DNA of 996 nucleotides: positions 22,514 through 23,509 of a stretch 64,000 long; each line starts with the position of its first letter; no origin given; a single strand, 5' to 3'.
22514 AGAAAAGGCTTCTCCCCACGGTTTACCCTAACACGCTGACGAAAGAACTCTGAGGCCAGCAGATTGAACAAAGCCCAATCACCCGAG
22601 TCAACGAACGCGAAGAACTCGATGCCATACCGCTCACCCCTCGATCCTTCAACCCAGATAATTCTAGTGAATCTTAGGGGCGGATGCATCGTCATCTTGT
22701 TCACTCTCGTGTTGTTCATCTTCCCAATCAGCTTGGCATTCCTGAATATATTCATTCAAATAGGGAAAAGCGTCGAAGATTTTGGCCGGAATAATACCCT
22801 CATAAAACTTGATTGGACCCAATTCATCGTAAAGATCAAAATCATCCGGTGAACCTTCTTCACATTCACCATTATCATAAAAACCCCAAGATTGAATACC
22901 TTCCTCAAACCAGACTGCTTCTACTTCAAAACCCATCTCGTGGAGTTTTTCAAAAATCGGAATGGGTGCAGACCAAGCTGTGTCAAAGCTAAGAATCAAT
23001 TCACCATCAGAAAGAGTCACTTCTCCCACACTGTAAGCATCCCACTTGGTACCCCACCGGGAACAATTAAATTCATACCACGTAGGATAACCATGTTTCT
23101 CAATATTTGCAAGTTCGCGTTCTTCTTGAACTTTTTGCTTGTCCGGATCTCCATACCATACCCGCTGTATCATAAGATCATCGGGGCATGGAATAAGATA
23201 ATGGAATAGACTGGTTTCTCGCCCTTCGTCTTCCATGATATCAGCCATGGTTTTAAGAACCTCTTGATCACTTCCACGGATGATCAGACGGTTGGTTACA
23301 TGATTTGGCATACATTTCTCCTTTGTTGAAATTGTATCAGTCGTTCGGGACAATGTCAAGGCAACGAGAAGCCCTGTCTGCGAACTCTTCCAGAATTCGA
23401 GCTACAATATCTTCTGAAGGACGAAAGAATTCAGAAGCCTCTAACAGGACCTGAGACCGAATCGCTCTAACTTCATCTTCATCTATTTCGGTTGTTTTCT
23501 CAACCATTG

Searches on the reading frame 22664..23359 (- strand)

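Call 59: search_protein_families(library=pfam, proteins=[window:22664-23359:-], max_evalue=0.001)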
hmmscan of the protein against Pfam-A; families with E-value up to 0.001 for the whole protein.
window:22664-23359:- (231 aa): 1 family
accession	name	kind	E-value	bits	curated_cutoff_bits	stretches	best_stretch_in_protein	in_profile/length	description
PF18406.6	DUF1281_C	-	7.2e-05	23.1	22.8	1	107-169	3-66/88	Ferredoxin-like domain in Api92-like protein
